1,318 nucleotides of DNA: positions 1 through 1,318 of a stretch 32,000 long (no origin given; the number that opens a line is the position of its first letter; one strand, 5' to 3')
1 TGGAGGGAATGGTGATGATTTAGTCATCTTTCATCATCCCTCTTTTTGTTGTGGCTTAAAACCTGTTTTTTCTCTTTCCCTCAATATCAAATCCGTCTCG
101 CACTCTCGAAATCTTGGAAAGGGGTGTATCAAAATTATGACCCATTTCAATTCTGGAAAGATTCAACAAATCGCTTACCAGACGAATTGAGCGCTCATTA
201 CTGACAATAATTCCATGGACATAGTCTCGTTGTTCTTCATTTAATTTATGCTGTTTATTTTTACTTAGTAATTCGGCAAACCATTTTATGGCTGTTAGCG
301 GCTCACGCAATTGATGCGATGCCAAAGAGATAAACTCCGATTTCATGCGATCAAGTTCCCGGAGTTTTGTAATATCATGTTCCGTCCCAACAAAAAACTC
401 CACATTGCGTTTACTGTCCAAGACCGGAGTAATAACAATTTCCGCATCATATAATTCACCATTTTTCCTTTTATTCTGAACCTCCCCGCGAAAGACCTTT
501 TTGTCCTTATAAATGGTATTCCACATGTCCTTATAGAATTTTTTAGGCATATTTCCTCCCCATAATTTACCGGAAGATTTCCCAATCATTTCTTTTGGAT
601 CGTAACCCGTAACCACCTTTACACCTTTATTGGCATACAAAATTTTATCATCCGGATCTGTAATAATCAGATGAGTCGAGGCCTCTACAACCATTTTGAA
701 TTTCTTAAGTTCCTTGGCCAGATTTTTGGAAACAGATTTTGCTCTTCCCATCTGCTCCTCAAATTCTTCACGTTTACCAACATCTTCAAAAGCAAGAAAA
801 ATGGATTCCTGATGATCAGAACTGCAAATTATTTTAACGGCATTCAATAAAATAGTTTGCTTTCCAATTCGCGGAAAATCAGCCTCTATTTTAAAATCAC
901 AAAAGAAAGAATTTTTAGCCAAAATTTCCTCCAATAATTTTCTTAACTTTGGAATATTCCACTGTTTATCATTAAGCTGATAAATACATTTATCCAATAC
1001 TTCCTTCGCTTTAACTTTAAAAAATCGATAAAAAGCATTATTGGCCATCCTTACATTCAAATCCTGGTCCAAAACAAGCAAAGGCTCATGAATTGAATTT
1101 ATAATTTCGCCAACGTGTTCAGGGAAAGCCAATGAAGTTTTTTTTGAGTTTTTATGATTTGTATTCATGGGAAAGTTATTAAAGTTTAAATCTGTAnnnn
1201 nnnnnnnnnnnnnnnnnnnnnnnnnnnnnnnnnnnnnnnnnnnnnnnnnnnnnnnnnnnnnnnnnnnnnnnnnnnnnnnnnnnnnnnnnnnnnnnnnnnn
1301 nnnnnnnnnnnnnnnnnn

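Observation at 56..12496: Candidate five-gene operon coupling phosphorelay-type parts to a giant surface protein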

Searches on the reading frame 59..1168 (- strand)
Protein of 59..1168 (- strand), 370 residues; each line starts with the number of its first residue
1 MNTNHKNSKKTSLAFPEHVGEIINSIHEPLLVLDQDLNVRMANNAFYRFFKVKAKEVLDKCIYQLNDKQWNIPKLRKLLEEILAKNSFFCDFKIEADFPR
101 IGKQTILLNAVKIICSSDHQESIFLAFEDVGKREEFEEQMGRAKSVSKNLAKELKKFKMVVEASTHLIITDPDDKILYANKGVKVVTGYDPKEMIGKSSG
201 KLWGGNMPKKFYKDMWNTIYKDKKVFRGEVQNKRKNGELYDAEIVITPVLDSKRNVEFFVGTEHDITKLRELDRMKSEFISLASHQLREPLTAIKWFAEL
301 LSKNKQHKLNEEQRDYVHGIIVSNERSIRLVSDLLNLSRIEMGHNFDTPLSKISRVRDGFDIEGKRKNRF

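Call 3: search_protein_families(library=pfam, proteins=[window:59-1168:-], max_evalue=0.01)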
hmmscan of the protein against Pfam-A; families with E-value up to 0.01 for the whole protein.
window:59-1168:- (370 aa): 6 families
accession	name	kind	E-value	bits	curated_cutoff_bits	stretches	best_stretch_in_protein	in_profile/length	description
PF13426.13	PAS_9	-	4.5e-24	85.1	27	2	167-268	4-103/103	PAS domain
PF00989.32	PAS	-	3.8e-19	69.2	22.6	2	167-266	14-113/113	PAS fold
PF00512.31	HisKA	-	8.1e-18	64.7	26.9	1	275-343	1-66/66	His Kinase A (phospho-acceptor) domain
PF08448.16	PAS_4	-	3.5e-13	50.2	23.1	2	167-270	8-109/110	PAS fold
PF13188.13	PAS_8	-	2.1e-09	37.4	21.8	2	22-60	6-41/65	PAS domain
PF08447.18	PAS_3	-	5e-09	36.7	25.6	1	176-262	1-88/89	PAS fold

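Call 9: find_encoding_contigs(protein=window:59-1168:-, flank=10000, max_places=6)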
Protein window:59-1168:- (370 aa): 3 contigs read that carry it; 1 place shown.
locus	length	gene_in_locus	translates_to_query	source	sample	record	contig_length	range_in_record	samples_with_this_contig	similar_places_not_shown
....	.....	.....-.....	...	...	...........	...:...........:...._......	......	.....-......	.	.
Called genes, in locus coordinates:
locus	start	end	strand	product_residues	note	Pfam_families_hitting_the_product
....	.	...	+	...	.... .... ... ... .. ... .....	-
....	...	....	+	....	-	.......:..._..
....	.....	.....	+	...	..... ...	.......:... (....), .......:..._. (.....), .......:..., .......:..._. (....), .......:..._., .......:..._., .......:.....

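Call 17: find_homologous_proteins(query=window:59-1168:-, max_evalue=1e-10)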
Query window:59-1168:- (370 aa): 293 proteins with E <= 1e-10 among 3367 candidates; the best 120 are listed.
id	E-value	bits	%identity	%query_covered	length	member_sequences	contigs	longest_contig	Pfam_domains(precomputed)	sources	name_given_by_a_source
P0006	3.0e-243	825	100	100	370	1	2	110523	PF08447.19,PF13426.14,PF13188.14,PF08448.17,PF00512.32,PF00989.32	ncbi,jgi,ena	ncbi:MAG: PAS domain-containing protein [Candidatus Gracilibacteria bacterium]|jgi:two-component sys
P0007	5.7e-77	278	29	88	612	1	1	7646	PF13596.13,PF13426.14,PF13188.14,PF12860.14,PF08448.17,PF02518.32,PF00512.32,PF00989.32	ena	-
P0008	5.2e-70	255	52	52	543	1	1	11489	PF08447.19,PF13426.14,PF13188.14,PF08448.17,PF02518.32,PF00512.32,PF00989.32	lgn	-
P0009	1.5e-69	253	45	64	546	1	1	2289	PF08447.19,PF13426.14,PF13188.14,PF08448.17,PF02518.32,PF00512.32,PF00989.32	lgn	-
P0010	6.3e-63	232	56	53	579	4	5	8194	PF08447.19,PF13426.14,PF08448.17,PF02518.32,PF00512.32,PF00989.32,PF13675.12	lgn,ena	-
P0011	2.6e-62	229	53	53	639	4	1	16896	PF08447.19,PF13426.14,PF13188.14,PF08448.17,PF02518.32,PF00512.32,PF00989.32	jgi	jgi:PAS domain S-box-containing protein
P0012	1.4e-61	227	39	87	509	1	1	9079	PF08447.19,PF13426.14,PF13188.14,PF08448.17,PF02518.32,PF00512.32,PF00989.32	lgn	-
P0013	4.0e-61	226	49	59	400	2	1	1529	PF08447.19,PF13426.14,PF13188.14,PF08448.17,PF02518.32,PF00512.32,PF00989.32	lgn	-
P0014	8.9e-61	224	56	54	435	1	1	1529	PF08447.19,PF13426.14,PF08448.17,PF02518.32,PF00512.32,PF00989.32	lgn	-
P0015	6.0e-59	218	52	56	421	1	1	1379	PF08447.19,PF13426.14,PF08448.17,PF02518.32,PF00512.32,PF00989.32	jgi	jgi:PAS domain S-box-containing protein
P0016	2.1e-58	217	50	57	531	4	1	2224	PF08447.19,PF13426.14,PF13188.14,PF08448.17,PF02518.32,PF00512.32,PF00989.32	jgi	jgi:PAS domain S-box-containing protein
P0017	3.0e-58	216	49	64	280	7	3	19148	PF08447.19,PF13426.14,PF13188.14,PF08448.17,PF00512.32,PF00989.32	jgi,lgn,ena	-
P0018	4.2e-58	216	52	56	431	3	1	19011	PF08447.19,PF13426.14,PF13188.14,PF13581.13,PF08448.17,PF02518.32,PF00512.32,PF00989.32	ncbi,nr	ncbi:PAS domain S-box protein, partial [Candidatus Peregrinibacteria bacterium]|nr:PAS domain S-box 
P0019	5.0e-58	215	53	51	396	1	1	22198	PF08447.19,PF13426.14,PF13188.14,PF08448.17,PF02518.32,PF00512.32,PF00989.32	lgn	-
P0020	5.6e-58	215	47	68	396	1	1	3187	PF00672.31,PF13426.14,PF13188.14,PF08448.17,PF00512.32,PF00989.32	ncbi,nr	ncbi:cell wall metabolism sensor histidine kinase WalK, partial [Patescibacteria group bacterium]|nr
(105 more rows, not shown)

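Call 36: search_protein_families(library=ncbifam, proteins=[window:59-1168:-], max_evalue=0.01)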
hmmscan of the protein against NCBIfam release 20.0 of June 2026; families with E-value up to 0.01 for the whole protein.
window:59-1168:- (370 aa): 47 families (the best 25 are shown)
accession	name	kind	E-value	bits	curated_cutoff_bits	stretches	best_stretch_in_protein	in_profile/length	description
NF046044.1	PnpS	equivalog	9e-30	103.9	400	2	144-343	44-236/390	two-component system histidine kinase PnpS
TIGR02938.1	nifL_nitrog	equivalog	3.2e-23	82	242.45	1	160-276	10-125/494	nitrogen fixation negative regulator NifL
NF045911.1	TCSHisKinNblS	equivalog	7.7e-23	80.7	1000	2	153-347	265-459/621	two-component system sensor histidine kinase NblS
TIGR02966.1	phoR_proteo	equivalog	1.9e-22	79.7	334.2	1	153-344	4-181/333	phosphate regulon sensor histidine kinase PhoR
TIGR00229.1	sensory_box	domain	3.6e-22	78.8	22.9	1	153-273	3-123/126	PAS domain S-box protein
NF045675.1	PhdiestaseDibA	equivalog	7.2e-20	70.9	980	1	137-312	60-228/623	phosphodiesterase DibA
NF052652.1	YtvA_fam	equivalog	7.1e-19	68.3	250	1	158-278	4-126/243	YtvA family blue-light photoreceptor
NF047874.1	MASE3_PAS_HK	subfamily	1.2e-17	63.9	560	1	133-343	243-469/655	MASE3 domain-containing sensor histidine kinase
NF008468.0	PRK11360.1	equivalog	2.4e-17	62.5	646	2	160-339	274-456/616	two-component system sensor histidine kinase AtoS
NF033092.0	HK_WalK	equivalog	3e-15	55.9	725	1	142-343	245-438/594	cell wall metabolism sensor histidine kinase WalK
NF052306.1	BluLightHisKinLov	equivalog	1.2e-13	50.7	450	1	163-277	31-147/334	blue-light-activated histidine kinase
NF052574.1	HisKinEspCMyxo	equivalog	7.3e-13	47.6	1200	1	173-273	307-405/785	serine histidine kinase EspC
NF041593.1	histid_kinase_PdhS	equivalog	2.6e-12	45.5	2000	1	261-343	783-870/1041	cell-division control histidine kinase PdhS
NF010076.0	PRK13557.1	subfamily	3.4e-12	45.6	631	1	158-273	34-151/540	histidine kinase famiy protein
NF008302.0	PRK11091.1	equivalog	5.5e-11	41.4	838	1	134-341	134-345/779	aerobic respiration two-component sensor histidine kinase ArcB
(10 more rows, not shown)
